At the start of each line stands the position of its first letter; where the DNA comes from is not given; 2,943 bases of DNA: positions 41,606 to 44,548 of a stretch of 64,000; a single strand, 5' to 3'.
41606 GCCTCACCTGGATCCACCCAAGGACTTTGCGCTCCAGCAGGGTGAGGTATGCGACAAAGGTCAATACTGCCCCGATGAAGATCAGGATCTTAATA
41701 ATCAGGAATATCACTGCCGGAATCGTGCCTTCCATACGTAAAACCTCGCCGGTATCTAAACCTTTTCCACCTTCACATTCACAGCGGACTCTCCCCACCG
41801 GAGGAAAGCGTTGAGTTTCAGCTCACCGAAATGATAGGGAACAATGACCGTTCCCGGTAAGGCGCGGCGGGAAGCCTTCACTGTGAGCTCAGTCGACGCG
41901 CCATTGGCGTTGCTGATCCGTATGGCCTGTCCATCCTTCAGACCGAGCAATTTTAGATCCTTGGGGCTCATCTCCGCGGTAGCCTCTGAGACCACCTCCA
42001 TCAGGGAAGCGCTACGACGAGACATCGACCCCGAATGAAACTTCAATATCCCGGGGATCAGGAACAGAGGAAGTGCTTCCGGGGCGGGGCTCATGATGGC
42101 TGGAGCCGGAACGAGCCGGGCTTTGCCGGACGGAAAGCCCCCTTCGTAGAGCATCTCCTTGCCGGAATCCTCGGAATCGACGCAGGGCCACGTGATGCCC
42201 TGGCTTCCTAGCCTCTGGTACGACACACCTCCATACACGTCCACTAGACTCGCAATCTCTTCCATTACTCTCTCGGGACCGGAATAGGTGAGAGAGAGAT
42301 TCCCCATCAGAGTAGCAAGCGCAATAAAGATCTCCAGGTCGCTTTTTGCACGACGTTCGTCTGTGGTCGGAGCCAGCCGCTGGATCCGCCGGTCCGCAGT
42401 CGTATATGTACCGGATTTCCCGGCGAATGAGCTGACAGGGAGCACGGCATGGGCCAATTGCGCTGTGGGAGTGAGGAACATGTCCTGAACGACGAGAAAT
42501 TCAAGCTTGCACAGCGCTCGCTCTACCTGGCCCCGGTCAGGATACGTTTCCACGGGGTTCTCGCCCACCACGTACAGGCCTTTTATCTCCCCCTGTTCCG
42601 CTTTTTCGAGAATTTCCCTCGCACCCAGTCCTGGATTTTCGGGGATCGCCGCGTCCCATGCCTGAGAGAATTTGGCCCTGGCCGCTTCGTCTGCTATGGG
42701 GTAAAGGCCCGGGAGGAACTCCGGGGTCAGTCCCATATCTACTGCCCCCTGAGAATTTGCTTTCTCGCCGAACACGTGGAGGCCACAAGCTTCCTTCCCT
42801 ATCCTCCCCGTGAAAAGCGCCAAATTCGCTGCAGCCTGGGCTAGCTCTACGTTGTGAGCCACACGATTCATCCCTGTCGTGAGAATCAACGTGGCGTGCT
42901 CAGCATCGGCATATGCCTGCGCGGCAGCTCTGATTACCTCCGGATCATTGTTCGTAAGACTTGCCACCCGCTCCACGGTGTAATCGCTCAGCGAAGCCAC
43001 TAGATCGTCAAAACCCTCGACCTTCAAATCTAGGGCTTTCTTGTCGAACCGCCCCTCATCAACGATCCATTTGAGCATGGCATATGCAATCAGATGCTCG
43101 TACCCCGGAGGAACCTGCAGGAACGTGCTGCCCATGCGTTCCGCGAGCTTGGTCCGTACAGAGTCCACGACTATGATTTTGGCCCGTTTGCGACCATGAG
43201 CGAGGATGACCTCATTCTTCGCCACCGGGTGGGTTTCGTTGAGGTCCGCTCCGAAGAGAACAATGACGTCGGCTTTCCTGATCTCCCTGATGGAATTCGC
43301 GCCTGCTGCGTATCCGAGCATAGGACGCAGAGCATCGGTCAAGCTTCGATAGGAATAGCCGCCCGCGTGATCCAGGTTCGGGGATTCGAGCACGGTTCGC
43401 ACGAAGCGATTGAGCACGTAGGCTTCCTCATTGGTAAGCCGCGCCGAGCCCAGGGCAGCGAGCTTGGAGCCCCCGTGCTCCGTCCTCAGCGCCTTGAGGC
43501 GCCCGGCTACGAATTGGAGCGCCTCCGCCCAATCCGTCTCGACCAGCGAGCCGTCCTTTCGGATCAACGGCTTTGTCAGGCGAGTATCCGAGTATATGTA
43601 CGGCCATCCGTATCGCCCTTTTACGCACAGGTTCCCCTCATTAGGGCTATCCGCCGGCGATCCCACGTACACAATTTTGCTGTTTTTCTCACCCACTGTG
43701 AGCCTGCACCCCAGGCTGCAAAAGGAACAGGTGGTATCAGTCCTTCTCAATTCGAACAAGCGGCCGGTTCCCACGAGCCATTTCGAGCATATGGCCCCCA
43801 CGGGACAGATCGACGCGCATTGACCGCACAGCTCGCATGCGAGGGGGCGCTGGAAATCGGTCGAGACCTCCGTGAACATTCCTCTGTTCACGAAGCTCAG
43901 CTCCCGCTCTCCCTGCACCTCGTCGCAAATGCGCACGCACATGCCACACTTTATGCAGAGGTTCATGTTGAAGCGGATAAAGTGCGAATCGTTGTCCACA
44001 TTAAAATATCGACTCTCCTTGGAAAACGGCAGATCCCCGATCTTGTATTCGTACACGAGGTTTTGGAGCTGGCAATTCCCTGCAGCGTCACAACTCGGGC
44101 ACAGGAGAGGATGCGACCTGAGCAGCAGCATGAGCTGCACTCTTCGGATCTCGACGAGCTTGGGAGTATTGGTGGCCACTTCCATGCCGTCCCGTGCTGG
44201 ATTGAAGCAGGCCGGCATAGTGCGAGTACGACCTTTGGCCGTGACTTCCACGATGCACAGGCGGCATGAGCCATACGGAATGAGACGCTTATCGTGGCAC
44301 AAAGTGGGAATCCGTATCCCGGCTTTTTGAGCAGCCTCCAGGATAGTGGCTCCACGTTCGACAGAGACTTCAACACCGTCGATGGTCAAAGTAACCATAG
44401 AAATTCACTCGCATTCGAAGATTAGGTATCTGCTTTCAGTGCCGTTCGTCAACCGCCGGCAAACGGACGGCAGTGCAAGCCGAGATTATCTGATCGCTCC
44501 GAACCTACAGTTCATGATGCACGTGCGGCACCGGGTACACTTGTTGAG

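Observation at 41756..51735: Mosaic complex I operon: Hnd/bifurcating-hydrogenase-type N-module plus a kinase/phosphatase-like regulatory set inserted between nuoD and nuoH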

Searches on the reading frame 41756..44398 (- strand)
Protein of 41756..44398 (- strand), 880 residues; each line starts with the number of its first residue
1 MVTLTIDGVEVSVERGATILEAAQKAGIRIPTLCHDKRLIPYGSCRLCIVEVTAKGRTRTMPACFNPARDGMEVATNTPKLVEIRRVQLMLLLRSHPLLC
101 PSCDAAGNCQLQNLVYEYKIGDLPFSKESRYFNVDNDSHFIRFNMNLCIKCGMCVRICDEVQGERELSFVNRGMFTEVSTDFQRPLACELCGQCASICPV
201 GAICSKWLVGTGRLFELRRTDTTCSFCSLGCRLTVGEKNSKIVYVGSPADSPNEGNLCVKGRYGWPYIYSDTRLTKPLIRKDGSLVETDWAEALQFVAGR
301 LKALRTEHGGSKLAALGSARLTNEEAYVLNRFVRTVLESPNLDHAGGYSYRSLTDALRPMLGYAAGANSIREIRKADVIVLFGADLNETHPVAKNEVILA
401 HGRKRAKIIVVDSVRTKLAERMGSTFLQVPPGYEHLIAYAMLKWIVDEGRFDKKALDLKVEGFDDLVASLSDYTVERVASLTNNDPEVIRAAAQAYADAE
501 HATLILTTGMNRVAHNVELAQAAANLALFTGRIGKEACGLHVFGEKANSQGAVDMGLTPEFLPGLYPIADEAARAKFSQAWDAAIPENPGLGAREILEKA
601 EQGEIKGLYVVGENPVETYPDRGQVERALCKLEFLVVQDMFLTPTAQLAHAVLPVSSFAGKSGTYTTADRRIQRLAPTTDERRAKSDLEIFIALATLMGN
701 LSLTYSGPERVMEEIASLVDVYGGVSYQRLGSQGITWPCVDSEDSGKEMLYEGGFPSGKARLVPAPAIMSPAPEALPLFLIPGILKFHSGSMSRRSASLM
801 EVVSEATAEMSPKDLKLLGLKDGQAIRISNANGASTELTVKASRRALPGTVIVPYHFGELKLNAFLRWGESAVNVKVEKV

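Call 4: search_protein_families(library=pfam, proteins=[window:41756-44398:-], max_evalue=0.01)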
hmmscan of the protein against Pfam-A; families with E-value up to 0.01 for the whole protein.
window:41756-44398:- (880 aa): 13 families
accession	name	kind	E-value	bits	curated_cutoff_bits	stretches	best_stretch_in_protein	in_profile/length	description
PF00384.28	Molybdopterin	-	3.8e-50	171.3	24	1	273-695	1-351/353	Molybdopterin oxidoreductase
PF13510.11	Fer2_4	-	1.8e-20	73.2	22.8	1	1-78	3-81/82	2Fe-2S iron-sulfur cluster binding domain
PF01568.27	Molydop_binding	-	2.7e-14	53.6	26.8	1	787-863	12-90/110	Molydopterin dinucleotide binding domain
PF04879.21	Molybdop_Fe4S4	-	3.5e-14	52.9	22.7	1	218-270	2-55/55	Molybdopterin oxidoreductase Fe4S4 domain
PF10588.14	NADH-G_4Fe-4S_3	-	3.1e-13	49.4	27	1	85-122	1-38/40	NADH-ubiquinone oxidoreductase-G iron-sulfur binding region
PF22117.2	Fer4_Nqo3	-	3.8e-12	46.7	27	1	140-203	3-66/67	NADH-quinone oxidoreductase subunit 3, ferredoxin-like domain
PF00111.32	Fer2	-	7.2e-07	29.5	21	1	5-54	2-49/77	2Fe-2S iron-sulfur cluster binding domain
PF00037.32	Fer4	-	9e-07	28.9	21.1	2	187-203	7-23/24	4Fe-4S binding domain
PF12837.12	Fer4_6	-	2.7e-06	27.5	25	1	140-158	1-19/24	4Fe-4S binding domain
PF12838.12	Fer4_7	-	3.2e-06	28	27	1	148-202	2-52/52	4Fe-4S dicluster domain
PF13183.11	Fer4_8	-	1.7e-05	25.7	27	1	145-201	2-67/68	4Fe-4S dicluster domain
PF13187.11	Fer4_9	-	0.00024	21.5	27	0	132-160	34-49/52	4Fe-4S dicluster domain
PF14697.11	Fer4_21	-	0.0039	17.7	35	1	145-203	5-57/59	4Fe-4S dicluster domain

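Call 7: search_solved_structures(query=window:41756-44398:-, max_evalue=1e-10)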
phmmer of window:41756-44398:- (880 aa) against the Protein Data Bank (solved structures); distinct sequences matched with E-value up to 1e-10: 104 (the best 60 are shown).
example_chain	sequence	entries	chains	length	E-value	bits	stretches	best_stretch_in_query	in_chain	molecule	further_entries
9wxb_B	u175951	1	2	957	5.3e-142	478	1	2-864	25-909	Formate dehydrogenase alpha subunit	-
6tg9_A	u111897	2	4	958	1.1e-141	477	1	2-864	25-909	Formate dehydrogenase subunit alpha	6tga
7vw6_A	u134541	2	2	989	9.4e-136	457.3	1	4-864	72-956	Formate dehydrogenase | Tungsten-containing formate dehydrogenase alpha subunit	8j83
7e5z_A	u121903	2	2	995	9.7e-136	457.3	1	4-864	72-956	Formate dehydrogenase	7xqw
8rqz_C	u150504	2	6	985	3.1e-133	449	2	215-833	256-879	Probable oxidoreductase YjgC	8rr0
9gzq_A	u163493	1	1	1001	3.3e-133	448.9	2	215-833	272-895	Probable oxidoreductase YjgC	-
9t1s_L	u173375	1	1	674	7.2e-115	388.3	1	217-865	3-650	formate dehydrogenase (coenzyme F420)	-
7qv7_S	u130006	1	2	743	2.4e-114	386.5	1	220-765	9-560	Hydrogen dependent carbon dioxide reductase subunit FdhF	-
7bkb_D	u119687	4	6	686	3.1e-105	356.4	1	219-859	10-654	Formate dehydrogenase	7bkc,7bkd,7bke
1aa6_A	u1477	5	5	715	6.5e-94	318.9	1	218-856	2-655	FORMATE DEHYDROGENASE H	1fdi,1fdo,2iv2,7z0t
8oh5_C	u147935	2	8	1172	1.5e-82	281.3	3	102-397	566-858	Formate dehydrogenase-O, major subunit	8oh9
9bov_A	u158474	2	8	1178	8e-82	278.9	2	100-558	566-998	Molybdopterin oxidoreductase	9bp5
7t2r_A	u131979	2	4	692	1.7e-63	218.3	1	2-553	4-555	NiFe hydrogenase subunit A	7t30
8e9g_G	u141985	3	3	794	3.3e-62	214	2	1-434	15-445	NADH-quinone oxidoreductase subunit G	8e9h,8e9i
9iho_G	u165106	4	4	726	1.6e-56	195.2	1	2-384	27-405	NUAM (75 kDa) subunit of mitochondrial NADH:ubiquinone oxidoreductase (Complex I)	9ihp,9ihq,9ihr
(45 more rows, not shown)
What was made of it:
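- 41756..44398 (-): nuoG / BfuA (880 aa): FdhA-like, non-catalytic, with motifs for five Fe-S clusters. It scores 478 bits full-length against R. capsulatus FdsA and 214 against M. smegmatis NuoG (call 7).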

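Call 8: search_solved_structures(query=window:41756-44398:-, max_evalue=1e-130, show_alignments=2)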
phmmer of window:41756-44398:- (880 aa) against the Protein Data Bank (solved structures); distinct sequences matched with E-value up to 1e-130: 6.
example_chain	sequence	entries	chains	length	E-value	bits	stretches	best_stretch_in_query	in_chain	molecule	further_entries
9wxb_B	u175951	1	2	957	5.3e-142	478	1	2-864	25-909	Formate dehydrogenase alpha subunit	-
6tg9_A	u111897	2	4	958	1.1e-141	477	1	2-864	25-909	Formate dehydrogenase subunit alpha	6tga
7vw6_A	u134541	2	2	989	9.4e-136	457.3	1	4-864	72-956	Formate dehydrogenase | Tungsten-containing formate dehydrogenase alpha subunit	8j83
7e5z_A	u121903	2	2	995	9.7e-136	457.3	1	4-864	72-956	Formate dehydrogenase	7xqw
8rqz_C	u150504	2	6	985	3.1e-133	449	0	215-833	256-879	Probable oxidoreductase YjgC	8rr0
9gzq_A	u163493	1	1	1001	3.3e-133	448.9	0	215-833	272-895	Probable oxidoreductase YjgC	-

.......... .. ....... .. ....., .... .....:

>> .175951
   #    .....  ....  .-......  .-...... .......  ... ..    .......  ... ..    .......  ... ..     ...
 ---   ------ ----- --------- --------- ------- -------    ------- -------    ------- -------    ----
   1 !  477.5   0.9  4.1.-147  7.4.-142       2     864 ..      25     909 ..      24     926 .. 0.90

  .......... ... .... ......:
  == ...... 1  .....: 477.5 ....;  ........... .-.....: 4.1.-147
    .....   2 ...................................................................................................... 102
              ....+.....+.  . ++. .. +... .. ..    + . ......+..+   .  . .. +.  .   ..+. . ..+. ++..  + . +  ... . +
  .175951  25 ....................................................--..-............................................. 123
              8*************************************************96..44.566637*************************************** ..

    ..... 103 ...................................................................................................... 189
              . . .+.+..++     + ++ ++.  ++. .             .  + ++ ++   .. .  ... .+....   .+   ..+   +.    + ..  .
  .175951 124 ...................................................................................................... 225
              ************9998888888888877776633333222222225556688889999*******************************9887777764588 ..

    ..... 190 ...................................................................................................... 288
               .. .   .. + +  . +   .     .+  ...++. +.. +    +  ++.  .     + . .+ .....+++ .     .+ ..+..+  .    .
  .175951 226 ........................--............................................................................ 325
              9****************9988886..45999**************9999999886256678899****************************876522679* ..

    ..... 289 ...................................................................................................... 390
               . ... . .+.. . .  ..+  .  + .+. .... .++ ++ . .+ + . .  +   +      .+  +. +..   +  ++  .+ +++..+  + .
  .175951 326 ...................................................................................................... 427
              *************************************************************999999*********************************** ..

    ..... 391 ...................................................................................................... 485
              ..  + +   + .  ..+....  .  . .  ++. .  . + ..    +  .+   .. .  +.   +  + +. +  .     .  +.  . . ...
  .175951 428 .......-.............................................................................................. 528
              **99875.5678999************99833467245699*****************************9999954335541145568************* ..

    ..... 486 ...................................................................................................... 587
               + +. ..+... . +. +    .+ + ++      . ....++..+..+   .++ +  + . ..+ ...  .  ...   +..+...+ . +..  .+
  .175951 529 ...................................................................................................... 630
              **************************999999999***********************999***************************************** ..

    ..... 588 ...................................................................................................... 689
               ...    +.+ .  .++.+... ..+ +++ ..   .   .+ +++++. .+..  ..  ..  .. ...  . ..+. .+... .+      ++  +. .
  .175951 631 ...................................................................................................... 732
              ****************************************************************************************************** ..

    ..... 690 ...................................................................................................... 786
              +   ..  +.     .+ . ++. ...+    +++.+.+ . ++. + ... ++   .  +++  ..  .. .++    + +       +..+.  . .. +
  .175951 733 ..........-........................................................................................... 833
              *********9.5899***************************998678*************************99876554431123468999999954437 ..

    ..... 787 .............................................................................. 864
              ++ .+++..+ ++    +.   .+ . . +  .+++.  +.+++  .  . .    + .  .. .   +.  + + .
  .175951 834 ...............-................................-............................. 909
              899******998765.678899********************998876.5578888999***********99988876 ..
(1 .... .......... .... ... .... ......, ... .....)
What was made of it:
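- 41756..44398 (-): The catalytic Cys-His is replaced by Ser-Tyr and the Arg by Gly (call 8).
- On Metal-dependent formate dehydrogenase (FdhA/FdsA): Ser-Tyr and Gly occupy these positions (call 8).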

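Call 36: search_protein_families(library=ncbifam, proteins=[window:41756-44398:-], max_evalue=0.001)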
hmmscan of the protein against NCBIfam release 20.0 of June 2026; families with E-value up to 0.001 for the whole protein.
window:41756-44398:- (880 aa): 38 families (the best 25 are shown)
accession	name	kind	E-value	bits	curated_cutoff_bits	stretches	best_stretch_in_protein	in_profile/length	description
TIGR01591.1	Fdh-alpha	equivalog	2.5e-152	508.4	666.25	1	222-864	1-650/672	formate dehydrogenase subunit alpha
NF047855.1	AssmNtatRedNasC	equivalog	3.1e-113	379.5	1100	1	219-860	20-679/708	assimilatory nitrate reductase catalytic subunit NasC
TIGR01973.1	NuoG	equivalog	4.1e-108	362.8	470.05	1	4-685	1-597/606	NADH-quinone oxidoreductase subunit NuoG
NF005895.0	PRK07860.1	equivalog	8.4e-100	335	802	1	1-721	17-680/811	NADH-quinone oxidoreductase subunit G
NF041323.1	Nitr_red_NasA_Halo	equivalog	8.8e-67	226.1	1000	1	245-856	23-644/673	assimilatory nitrate reductase NasA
NF040763.1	FeFe_hydrog_A6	exception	2.3e-57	194.7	765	1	2-206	1-208/571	NADH-dependent [FeFe] hydrogenase, group A6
NF006305.0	PRK08493.1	equivalog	3.6e-57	194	591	2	1-243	1-261/819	NADH-quinone oxidoreductase subunit G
TIGR01706.1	NAPA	equivalog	2.8e-52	178.1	930.55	3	208-399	31-230/830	periplasmic nitrate reductase subunit alpha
NF005745.0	PRK07569.1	equivalog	3.7e-50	170.5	333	1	2-206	4-210/238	bidirectional hydrogenase complex protein HoxU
NF010055.0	PRK13532.1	equivalog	1.5e-49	169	904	3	217-417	40-249/830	nitrate reductase catalytic subunit NapA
TIGR01701.1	Fdhalpha-like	subfamily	1.6e-38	132.4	582.15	1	272-654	98-495/744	FdhF/YdeP family oxidoreductase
NF012032.0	PRK15488.1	equivalog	3.7e-37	127.7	694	1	218-658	42-483/759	thiosulfate reductase PhsA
NF040762.1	Hydr_FeFe_Clost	exception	4.9e-35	121.2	900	1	3-206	2-207/572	ferredoxin hydrogenase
NF009454.0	PRK12814.1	equivalog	1.6e-32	112.7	916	2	2-97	4-97/657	putative NADPH-dependent glutamate synthase small subunit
TIGR01553.1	formate-DH-alph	equivalog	9.5e-32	109.7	814.2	2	216-454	41-298/1009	formate dehydrogenase-N subunit alpha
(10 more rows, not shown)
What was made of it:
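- Checked: NuoG is closer to formate dehydrogenase alpha subunits than to NuoG (calls 7, 36).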
